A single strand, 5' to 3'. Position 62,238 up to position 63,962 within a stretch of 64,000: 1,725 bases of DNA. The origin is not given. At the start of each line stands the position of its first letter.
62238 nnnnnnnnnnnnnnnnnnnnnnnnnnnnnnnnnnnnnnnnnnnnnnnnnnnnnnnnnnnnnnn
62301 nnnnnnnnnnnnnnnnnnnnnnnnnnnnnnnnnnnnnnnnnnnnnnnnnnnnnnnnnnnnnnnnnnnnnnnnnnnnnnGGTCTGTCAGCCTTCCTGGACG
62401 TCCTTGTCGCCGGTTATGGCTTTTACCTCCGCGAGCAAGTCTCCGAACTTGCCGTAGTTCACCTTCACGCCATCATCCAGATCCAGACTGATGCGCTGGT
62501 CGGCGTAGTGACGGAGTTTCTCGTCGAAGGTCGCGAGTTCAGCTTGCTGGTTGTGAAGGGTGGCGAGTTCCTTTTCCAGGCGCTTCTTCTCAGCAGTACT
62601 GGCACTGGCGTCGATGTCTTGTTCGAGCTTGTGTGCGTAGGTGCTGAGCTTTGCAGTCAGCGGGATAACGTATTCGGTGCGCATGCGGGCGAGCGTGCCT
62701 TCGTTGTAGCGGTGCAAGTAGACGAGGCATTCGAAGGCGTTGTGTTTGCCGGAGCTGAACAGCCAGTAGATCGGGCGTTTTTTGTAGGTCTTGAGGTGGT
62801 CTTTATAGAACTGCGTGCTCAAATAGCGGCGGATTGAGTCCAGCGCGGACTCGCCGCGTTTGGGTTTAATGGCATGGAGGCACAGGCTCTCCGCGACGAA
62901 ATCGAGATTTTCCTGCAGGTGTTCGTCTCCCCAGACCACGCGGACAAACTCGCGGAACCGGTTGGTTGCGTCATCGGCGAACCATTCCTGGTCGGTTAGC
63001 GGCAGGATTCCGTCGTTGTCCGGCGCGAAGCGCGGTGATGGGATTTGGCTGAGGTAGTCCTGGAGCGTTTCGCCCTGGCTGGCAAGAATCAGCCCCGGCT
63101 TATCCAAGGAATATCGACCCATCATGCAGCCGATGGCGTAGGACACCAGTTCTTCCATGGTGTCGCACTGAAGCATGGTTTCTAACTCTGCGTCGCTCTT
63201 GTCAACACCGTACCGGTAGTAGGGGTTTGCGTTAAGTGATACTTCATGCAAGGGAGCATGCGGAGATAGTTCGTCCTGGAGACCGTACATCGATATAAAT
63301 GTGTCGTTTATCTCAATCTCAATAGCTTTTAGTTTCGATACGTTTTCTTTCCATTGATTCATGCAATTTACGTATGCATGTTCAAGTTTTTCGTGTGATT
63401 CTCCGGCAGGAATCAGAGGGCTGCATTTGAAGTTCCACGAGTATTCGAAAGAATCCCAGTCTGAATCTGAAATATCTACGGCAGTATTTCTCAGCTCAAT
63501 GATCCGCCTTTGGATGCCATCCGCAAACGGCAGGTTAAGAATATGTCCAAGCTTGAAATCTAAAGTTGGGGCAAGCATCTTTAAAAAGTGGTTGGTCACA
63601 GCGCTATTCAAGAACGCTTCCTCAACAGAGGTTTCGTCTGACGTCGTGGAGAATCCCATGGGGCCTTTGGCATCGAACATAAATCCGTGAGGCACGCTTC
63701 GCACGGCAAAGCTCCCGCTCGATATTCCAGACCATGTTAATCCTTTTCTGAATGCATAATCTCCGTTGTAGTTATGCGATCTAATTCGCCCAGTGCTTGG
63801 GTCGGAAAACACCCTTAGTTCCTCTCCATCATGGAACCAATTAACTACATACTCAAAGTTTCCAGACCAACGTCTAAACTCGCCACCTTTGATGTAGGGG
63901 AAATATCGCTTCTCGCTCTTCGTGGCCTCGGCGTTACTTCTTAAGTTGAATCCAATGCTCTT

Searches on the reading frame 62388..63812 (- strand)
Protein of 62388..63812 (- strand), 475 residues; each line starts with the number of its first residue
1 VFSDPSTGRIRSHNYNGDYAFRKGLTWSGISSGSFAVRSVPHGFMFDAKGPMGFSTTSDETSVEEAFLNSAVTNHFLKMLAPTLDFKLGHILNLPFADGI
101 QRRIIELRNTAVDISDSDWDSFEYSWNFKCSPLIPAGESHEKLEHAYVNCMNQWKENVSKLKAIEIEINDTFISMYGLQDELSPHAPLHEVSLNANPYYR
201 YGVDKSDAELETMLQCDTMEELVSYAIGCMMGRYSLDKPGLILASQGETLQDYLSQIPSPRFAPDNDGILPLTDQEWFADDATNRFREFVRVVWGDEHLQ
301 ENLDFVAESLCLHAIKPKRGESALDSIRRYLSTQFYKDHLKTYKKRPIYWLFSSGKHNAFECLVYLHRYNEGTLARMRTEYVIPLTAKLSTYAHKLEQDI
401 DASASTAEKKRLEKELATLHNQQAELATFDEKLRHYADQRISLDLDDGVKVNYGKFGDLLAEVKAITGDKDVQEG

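Call 6: search_protein_families(library=pfam, proteins=[window:62388-63812:-], max_evalue=0.01)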
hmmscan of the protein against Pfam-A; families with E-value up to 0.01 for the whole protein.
window:62388-63812:- (475 aa): 0 families

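Call 7: search_protein_families(library=padloc, proteins=[window:62388-63812:-], max_evalue=0.01)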
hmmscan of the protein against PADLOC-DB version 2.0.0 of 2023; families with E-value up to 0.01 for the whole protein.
window:62388-63812:- (475 aa): 17 families
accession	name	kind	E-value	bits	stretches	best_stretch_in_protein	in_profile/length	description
PDLC03600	REase_MTase_IIG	-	5.2e-179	595.7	1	7-471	753-1202/1205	Type IIG restriction enzyme-methyltransferase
PDLC02521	PglX|PglXI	-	4e-173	576.2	1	6-464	740-1171/1174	PglX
PDLC02516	PglX|PglXI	-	3.8e-141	469.7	1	7-463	143-584/593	PglX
PDLC02531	PglX|PglXI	-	1.1e-89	299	2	261-466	155-354/359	PglX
PDLC02641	DrmMI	-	1e-82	276.6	1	16-464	738-1161/1161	DrmMI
PDLC02517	PglX|PglXI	-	1.1e-80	270.1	1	16-459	274-689/707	PglX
PDLC02524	PglX|PglXI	-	4e-30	102.9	1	6-147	550-693/722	PglX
PDLC02527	PglX|PglXI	-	2e-24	83.5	1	2-453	797-1229/1332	PglX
PDLC02540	PglX|PglXI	-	7.5e-23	79.2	1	363-462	6-105/106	PglX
PDLC02523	PglX|PglXI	-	8.7e-19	64.8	2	312-438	1035-1161/1428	PglX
PDLC02532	PglX|PglXI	-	8.2e-18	62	1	17-456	151-565/682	PglX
PDLC02522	PglX|PglXI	-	8.5e-15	51.6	1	18-145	866-988/1218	PglX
PDLC02518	PglX|PglXI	-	4.6e-14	49.1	1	15-438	770-1193/1412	PglX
PDLC02539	PglX|PglXI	-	1.8e-10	37.8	2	341-453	575-679/706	PglX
PDLC02528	PglX|PglXI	-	2.7e-10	36.7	1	265-456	876-1055/1125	PglX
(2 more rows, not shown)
